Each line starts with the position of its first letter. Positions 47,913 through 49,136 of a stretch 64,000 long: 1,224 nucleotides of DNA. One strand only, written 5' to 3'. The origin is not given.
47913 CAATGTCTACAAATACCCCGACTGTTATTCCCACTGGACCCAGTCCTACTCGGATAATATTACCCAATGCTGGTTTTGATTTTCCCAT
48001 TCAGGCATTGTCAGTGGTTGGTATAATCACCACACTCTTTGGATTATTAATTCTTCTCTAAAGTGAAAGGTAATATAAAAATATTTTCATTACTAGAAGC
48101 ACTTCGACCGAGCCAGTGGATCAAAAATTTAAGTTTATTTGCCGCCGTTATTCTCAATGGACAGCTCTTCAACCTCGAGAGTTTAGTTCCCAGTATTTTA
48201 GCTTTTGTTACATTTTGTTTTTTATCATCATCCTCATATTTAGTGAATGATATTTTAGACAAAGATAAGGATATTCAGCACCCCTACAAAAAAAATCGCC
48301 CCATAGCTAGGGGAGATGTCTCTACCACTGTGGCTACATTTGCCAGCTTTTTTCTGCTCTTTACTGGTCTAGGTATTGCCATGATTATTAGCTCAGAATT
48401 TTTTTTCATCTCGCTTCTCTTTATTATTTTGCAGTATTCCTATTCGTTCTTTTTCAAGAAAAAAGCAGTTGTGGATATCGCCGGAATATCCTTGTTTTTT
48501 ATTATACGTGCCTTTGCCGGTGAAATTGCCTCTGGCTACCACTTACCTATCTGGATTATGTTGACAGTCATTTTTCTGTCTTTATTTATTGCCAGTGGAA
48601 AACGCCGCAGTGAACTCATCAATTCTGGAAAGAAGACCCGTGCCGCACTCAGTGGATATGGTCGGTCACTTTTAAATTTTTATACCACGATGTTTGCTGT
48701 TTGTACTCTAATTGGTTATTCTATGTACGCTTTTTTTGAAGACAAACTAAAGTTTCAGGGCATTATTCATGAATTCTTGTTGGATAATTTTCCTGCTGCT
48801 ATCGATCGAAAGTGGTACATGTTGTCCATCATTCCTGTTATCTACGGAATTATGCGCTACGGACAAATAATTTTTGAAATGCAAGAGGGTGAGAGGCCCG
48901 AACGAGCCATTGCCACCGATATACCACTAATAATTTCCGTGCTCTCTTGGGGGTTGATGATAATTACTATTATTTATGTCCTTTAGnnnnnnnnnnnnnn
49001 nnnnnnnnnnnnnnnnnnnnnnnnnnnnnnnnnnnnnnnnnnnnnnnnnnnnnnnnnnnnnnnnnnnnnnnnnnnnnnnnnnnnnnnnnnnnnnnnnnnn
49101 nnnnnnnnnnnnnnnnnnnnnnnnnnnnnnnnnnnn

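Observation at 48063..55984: UbiA(DPPR-synthase-like) / GT-C x3 / PAP2 / NAD-epimerase cluster: a decaprenyl-phospho-arabinose-like lipid-linked pentose glycosylation system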

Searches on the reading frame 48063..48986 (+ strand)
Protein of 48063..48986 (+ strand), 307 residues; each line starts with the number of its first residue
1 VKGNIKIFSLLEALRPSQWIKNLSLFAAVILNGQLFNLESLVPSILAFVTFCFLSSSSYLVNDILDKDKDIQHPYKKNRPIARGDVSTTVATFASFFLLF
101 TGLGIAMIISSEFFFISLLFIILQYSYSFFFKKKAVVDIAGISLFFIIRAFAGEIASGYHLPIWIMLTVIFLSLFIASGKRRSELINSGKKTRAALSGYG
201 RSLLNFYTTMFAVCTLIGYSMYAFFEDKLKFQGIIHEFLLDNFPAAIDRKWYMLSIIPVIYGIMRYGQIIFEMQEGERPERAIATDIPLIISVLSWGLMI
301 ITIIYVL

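Call 3: search_protein_families(library=pfam, proteins=[window:48063-48986:+], max_evalue=0.01)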
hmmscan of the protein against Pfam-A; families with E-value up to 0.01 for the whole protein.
window:48063-48986:+ (307 aa): 1 family
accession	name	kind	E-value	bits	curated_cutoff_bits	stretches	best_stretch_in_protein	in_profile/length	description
PF01040.23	UbiA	-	1.7e-25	90.2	34.2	1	27-219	8-201/250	UbiA prenyltransferase family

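Call 4: search_protein_families(library=ncbifam, proteins=[window:48063-48986:+], max_evalue=0.01)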
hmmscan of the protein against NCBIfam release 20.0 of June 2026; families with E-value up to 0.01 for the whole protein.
window:48063-48986:+ (307 aa): 23 families
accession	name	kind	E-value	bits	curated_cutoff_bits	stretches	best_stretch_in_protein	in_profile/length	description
NF008978.0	PRK12324.1-4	equivalog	1.8e-62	211.2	207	1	9-306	34-321/322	decaprenyl-phosphate phosphoribosyltransferase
NF008977.0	PRK12324.1-2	equivalog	7.9e-55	186.3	234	1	6-305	1-288/297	decaprenyl-phosphate phosphoribosyltransferase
NF008976.0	PRK12324.1-1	equivalog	1.9e-46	158.8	474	1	9-298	20-297/306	decaprenyl-phosphate phosphoribosyltransferase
NF006088.0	PRK08238.1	equivalog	6.9e-46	156.9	351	1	7-199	192-384/482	UbiA family prenyltransferase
NF009523.0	PRK12884.1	equivalog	5.2e-14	52.1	269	1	11-169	8-163/279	prenyltransferase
TIGR01474.1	ubiA_proteo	equivalog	2.2e-08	33.9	275.45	1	43-130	41-129/282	4-hydroxybenzoate octaprenyltransferase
NF009521.0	PRK12882.1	equivalog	3e-08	33.2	296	1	28-143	27-138/280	geranylgeranylglycerol-phosphate geranylgeranyltransferase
NF009522.0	PRK12883.1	equivalog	3.5e-08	33.3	353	1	28-148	20-141/279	geranylgeranylglycerol-phosphate geranylgeranyltransferase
NF005742.0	PRK07566.1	equivalog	3.8e-08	32.8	313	1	10-169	31-195/315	chlorophyll synthase ChlG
TIGR01473.1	cyoE_ctaB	equivalog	5.9e-08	32.8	210.3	1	24-154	18-149/281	heme o synthase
NF035940.1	prenyl_rel_EboC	equivalog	1.1e-07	31.5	250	1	43-137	40-132/292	UbiA-like protein EboC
NF010119.0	PRK13595.1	equivalog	2.2e-06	27.4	248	1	8-97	13-102/292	prenyltransferase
NF009515.0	PRK12874.1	equivalog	7.5e-06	25.5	392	1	32-176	40-180/291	4-hydroxybenzoate polyprenyltransferase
TIGR01475.1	ubiA_other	subfamily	8.1e-06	25.5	180.8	1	28-173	24-166/282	UbiA-like polyprenyltransferase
NF041585.1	MqnP_Cj_Hp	exception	1.1e-05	25.1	375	1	34-172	35-169/281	menaquinone biosynthesis prenyltransferase MqnP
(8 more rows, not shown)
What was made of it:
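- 48063..48986 (+): UbiA-family polyprenyl-phosphate 5-phosphoribosyltransferase (PPPRS / DPPR-synthase type), 307 aa. NF008978 scores 211.2 bits against a cut-off of 207 (call 4).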

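Call 8: search_solved_structures(query=window:48063-48986:+, max_evalue=0.001, show_alignments=1)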
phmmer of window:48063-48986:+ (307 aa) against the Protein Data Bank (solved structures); distinct sequences matched with E-value up to 0.001: 4.
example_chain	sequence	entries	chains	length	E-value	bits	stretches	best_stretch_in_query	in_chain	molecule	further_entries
8j8j_D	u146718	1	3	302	3.3e-35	125.5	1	9-228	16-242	Decaprenyl-phosphate phosphoribosyltransferase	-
8j8k_A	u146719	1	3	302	3.1e-26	96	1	9-228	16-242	Decaprenyl-phosphate phosphoribosyltransferase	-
4tq3_A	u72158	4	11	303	6.4e-08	35.9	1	11-219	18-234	Prenyltransferase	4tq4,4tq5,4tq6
6m31_A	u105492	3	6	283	0.00099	22.1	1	35-217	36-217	Digeranylgeranylglyceryl phosphate synthase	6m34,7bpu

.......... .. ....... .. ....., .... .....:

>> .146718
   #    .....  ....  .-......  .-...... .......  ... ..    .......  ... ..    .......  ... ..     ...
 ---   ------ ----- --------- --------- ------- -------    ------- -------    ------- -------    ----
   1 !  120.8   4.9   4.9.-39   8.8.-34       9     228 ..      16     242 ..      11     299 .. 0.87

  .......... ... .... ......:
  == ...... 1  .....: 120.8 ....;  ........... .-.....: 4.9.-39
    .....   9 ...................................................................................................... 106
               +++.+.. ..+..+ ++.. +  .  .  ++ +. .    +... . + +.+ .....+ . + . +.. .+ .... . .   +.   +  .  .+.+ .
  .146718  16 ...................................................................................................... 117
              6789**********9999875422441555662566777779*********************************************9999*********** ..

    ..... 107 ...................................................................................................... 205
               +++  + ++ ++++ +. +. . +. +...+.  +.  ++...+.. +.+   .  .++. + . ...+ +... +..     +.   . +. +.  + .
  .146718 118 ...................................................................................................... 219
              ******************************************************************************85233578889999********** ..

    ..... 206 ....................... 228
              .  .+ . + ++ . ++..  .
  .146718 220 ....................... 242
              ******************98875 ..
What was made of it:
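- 48063..48986 (+): The best PDB match is Rv3806c (8j8j), E=3e-35 (call 8).
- Closest known: Mycobacterial decaprenyl-phospho-arabinose pathway. Same: PPPRS of the same NCBIfam family, with Rv3806c as the best solved relative (calls 4, 8).
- Checked: The best PDB match is Rv3806c (8j8j), E=3e-35 (calls 3, 4, 8).
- Best solved relative is Rv3806c (call 8).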

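Call 11: find_homologous_proteins(query=window:48063-48986:+, max_evalue=1e-10)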
Query window:48063-48986:+ (307 aa): 1822 proteins with E <= 1e-10 among 4662 candidates; the best 120 are listed.
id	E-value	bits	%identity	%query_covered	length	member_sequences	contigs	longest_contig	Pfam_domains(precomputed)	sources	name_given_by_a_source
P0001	5.3e-193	658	100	100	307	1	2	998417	PF01040.24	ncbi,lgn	ncbi:MAG: decaprenyl-phosphate phosphoribosyltransferase [Microgenomates group bacterium]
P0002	6.9e-164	563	83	100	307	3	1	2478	PF01040.24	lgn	-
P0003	2.9e-163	561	83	100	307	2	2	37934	PF01040.24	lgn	-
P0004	3.0e-162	557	85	97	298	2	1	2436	PF01040.24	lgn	-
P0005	3.8e-162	557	83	100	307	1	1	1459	PF01040.24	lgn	-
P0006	7.0e-162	556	82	100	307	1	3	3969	PF01040.24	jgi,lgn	-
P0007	4.6e-159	547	80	100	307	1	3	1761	PF01040.24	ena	-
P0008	5.1e-159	547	81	100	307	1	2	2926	PF01040.24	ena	-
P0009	6.3e-158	543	81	97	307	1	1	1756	PF01040.24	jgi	jgi:decaprenyl-phosphate phosphoribosyltransferase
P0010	2.0e-157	541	80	97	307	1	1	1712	PF01040.24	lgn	-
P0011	2.8e-157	541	80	97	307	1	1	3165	PF01040.24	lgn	-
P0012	9.2e-157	539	80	100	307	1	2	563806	PF01040.24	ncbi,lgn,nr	ncbi:decaprenyl-phosphate phosphoribosyltransferase [Candidatus Shapirobacteria bacterium]|nr:decapr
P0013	1.1e-155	536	80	95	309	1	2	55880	PF01040.24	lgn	-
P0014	4.2e-152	524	79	100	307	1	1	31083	PF01040.24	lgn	-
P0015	2.8e-151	521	78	97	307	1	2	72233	PF01040.24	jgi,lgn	-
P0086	1.9e-136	473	69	100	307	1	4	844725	PF01040.24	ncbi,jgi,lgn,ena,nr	ncbi:MAG TPA: decaprenyl-phosphate phosphoribosyltransferase [Candidatus Woesebacteria bacterium]|nr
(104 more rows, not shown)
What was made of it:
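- Checked: The source is a 'Microgenomates group bacterium' MAG with a 998-kb contig (call 11), so 'CPR-like' is right.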

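Call 14: find_encoding_contigs(protein=P0086, flank=10000, max_places=3)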
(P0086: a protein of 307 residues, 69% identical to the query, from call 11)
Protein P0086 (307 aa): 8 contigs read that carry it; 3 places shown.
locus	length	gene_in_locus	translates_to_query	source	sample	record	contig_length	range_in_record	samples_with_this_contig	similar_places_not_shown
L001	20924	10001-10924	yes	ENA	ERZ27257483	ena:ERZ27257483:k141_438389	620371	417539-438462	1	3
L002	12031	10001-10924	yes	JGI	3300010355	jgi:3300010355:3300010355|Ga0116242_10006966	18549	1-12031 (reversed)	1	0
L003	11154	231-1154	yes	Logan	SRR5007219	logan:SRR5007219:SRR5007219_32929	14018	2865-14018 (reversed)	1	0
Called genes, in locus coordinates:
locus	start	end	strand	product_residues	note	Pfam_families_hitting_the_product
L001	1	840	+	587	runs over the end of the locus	PF13385:Laminin_G_3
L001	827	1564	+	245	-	PF00763:THF_DHG_CYH, PF02882:THF_DHG_CYH_C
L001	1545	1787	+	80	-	-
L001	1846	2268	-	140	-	PF04480:DUF559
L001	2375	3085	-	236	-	PF01026:TatD_DNase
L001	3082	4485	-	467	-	PF00133:tRNA-synt_1, PF01406:tRNA-synt_1e (weak), PF09334:tRNA-synt_1g, PF00133:tRNA-synt_1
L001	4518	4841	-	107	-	-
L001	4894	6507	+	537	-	PF03023:MurJ, PF01554:MatE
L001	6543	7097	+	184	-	PF05137:PilN (weak)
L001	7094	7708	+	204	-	PF04350:PilO (faint)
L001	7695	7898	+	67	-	-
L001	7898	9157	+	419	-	PF13620:CarboxypepD_reg (faint)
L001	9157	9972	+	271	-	-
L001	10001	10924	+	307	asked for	PF01040:UbiA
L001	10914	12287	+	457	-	-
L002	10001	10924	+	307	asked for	PF01040:UbiA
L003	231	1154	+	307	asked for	PF01040:UbiA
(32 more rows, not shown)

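Call 15: find_related_loci(query=window:48063-48986:+, collection=genome_contigs, flank=10000)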
Query window:48063-48986:+ (307 aa) in genome_contigs; peptide patterns used: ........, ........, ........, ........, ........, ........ (x = any residue, [..] = any of these).
269 stretches matched a pattern; 81 encode a relative of the query (tblastn E <= 1e-3); the best 80 are kept; 78 distinct loci.
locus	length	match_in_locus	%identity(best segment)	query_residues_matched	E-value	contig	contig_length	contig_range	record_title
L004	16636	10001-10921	82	1-307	1e-163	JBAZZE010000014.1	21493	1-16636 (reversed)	MAG: Candidatus Shapirobacteria bacterium isolate SO_2017_GW1_99 NODE_9574_length_21493_cov_2.061453_OW334_2017, whole g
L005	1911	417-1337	72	1-307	3e-166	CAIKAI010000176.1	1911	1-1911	Candidatus Shapirobacteria bacterium isolate AlinenLipids_bin-9586 genome assembly, contig: bin-9586:176/184, whole geno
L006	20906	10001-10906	75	6-307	2e-153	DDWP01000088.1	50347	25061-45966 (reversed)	MAG TPA_asm: Candidatus Shapirobacteria bacterium UBA2283 UBA2283_contig_4448, whole genome shotgun sequence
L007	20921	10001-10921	72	1-307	6e-153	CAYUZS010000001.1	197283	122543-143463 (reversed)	MAG TPA_asm: uncultured Gammaproteobacteria bacterium isolate SRP294416_co1_374 genome assembly, contig: NODE_25_length_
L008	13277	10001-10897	75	9-307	4e-148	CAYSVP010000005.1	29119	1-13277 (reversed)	MAG TPA_asm: uncultured Gammaproteobacteria bacterium isolate SRP294416_co1_8 genome assembly, contig: NODE_2847_length_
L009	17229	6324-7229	71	6-307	4e-147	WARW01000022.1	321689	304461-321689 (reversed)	MAG: Patescibacteria group bacterium isolate AMAZON02 genome_22, whole genome shotgun sequence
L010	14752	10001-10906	71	6-307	9e-146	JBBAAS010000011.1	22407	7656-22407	MAG: Candidatus Shapirobacteria bacterium isolate SO_2017_GW3_48 scaffold_1314_c1_OW296A_2017, whole genome shotgun sequ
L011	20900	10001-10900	69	7-306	2e-145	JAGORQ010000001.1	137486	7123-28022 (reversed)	Candidatus Shapirobacteria bacterium isolate Gw_Eff_bin_278 Gw_Eff_123_length_137486_cov_4.907920, whole genome shotgun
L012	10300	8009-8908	72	8-307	3e-145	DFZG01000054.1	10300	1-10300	MAG TPA_asm: Candidatus Shapirobacteria bacterium UBA4062 UBA4062_contig_30249, whole genome shotgun sequence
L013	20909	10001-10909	69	7-307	2e-144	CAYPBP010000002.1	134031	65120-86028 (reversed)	MAG TPA_asm: uncultured Gammaproteobacteria bacterium isolate SRP192927_co5_99 genome assembly, contig: NODE_43_length_1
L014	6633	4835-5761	67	1-307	1e-144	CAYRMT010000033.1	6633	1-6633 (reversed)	MAG TPA_asm: uncultured Gammaproteobacteria bacterium isolate SRP192927_co2_434 genome assembly, contig: NODE_25652_leng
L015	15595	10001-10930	69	1-307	3e-144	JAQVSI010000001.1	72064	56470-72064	MAG: Candidatus Shapirobacteria bacterium isolate STF1_270 NODE_647_length_72064_cov_4.634194_Sandtown_F1, whole genome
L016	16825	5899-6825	68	1-307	9e-144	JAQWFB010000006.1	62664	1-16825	MAG: Candidatus Shapirobacteria bacterium isolate STF2_89 NODE_846_length_62664_cov_20.466332_Sandtown_F2, whole genome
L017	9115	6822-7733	68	6-307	3e-143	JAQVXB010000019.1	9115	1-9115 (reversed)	MAG: Candidatus Shapirobacteria bacterium isolate STF2_116 NODE_23921_length_9115_cov_3.511126_Sandtown_F2, whole genome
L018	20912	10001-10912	70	4-307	2e-143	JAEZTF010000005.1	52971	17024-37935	MAG: Candidatus Parcubacteria bacterium isolate OH_PDB_36 k127_841692, whole genome shotgun sequence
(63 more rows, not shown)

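Call 78: search_dna_similar(query=window:48063-48983:+, collection=phages, mode=protein, max_rows=10, max_evalue=1e-10)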
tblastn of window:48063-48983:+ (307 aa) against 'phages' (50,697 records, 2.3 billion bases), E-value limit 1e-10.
Records with a match: 1; places in all: 1; records where one place covers at least 80% of the query: 1.
Best place of each record, by identity: <60% 1.
By first word of the organism name: Bacteriophage 1.
By host as written in the record: - 1.
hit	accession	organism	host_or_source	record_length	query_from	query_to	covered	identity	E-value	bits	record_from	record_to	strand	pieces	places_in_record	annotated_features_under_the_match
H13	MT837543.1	Bacteriophage sp.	human fecal samples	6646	4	305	98%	29.4%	2e-26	115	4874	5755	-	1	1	record has no annotation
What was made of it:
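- Tried and rejected: A phage search with the UbiA gave one unannotated 29%-identity hit, which I did not pursue (call 78).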

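Call 103: search_dna_similar(query=window:48063-48983:+, collection=plasmids, mode=protein, max_rows=40, max_evalue=1e-15)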
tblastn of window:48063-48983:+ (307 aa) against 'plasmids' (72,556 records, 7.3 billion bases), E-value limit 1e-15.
Records with a match: 47; places in all: 47; records where one place covers at least 80% of the query: 21.
Best place of each record, by identity: <60% 47.
By first word of the organism name: Vibrio 3; Sphingomonadaceae 3; Salipiger 3; Cereibacter 3; Lactococcus 2; Natronococcus 2; Rhodovulum 2; Ruegeria 2; Sinorhizobium 2; Leisingera 2; and 21 more.
By predicted mobility (MOB-suite, as given by PLSDB): non-mobilizable 37; mobilizable 5; conjugative 5.
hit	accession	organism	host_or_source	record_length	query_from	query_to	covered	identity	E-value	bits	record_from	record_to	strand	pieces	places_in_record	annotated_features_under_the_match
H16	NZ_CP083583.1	Kovacikia minuta CCNUW1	cell culture,fresh water lake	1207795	8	304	97%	34.4%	4e-38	150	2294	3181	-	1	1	record has no annotation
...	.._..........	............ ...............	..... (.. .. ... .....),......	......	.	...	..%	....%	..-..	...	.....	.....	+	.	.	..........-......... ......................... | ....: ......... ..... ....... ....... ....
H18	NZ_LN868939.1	Nocardia farcinica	not known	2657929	1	287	93%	33.3%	2e-35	142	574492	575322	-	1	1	none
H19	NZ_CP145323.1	Rhodococcus ruber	-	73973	9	296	94%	33.0%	1e-39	154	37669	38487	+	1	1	decaprenyl-phosphate phosphoribosyltransferase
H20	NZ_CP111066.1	Chondrinema litorale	Seaweed,red alga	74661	14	305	95%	31.9%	1e-31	131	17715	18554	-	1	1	decaprenyl-phosphate phosphoribosyltransferase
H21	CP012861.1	Persicobacter sp. JZB09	cell culture,soil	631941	6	306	98%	30.4%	2e-26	116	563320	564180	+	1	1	record has no annotation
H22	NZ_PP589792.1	Lactococcus sp.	Bacterial culture,Dairy environment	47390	10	307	97%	30.3%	6e-33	135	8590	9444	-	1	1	decaprenyl-phosphate phosphoribosyltransferase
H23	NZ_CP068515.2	Lactococcus cremoris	Whole organism,Dairy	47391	10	307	97%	30.3%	6e-33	135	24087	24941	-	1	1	decaprenyl-phosphate phosphoribosyltransferase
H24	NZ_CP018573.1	Marivivens sp. JLT3646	cell culture,shallow-sea hydrothermal ...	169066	10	305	96%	29.4%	8e-32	132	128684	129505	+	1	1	decaprenyl-phosphate phosphoribosyltransferase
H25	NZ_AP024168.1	Vibrio alfacsensis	-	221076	2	275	89%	31.3%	2e-21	101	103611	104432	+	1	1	UbiA family prenyltransferase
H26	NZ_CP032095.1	Vibrio alfacsensis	Solea senegalensis,whole ...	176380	2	275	89%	31.3%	3e-21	100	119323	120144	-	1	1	UbiA family prenyltransferase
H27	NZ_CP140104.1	Vibrio alfacsensis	Scophthalmus maximus,intestinal tract ...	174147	2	275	89%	31.3%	9e-21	100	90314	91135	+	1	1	UbiA family prenyltransferase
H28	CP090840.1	Streptomyces viridifaciens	Whole organism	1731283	10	291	92%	30.3%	5e-26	115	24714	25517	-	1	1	decaprenyl-phosphate phosphoribosyltransferase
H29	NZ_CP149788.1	Haloterrigena sp. KLK7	cell culture,salt lake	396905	9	305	97%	28.1%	2e-31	131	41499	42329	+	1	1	decaprenyl-phosphate phosphoribosyltransferase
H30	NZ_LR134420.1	Legionella adelaidensis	environmental,Cooling tower water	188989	4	235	76%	35.2%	2e-20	99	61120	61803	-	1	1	decaprenyl-phosphate phosphoribosyltransferase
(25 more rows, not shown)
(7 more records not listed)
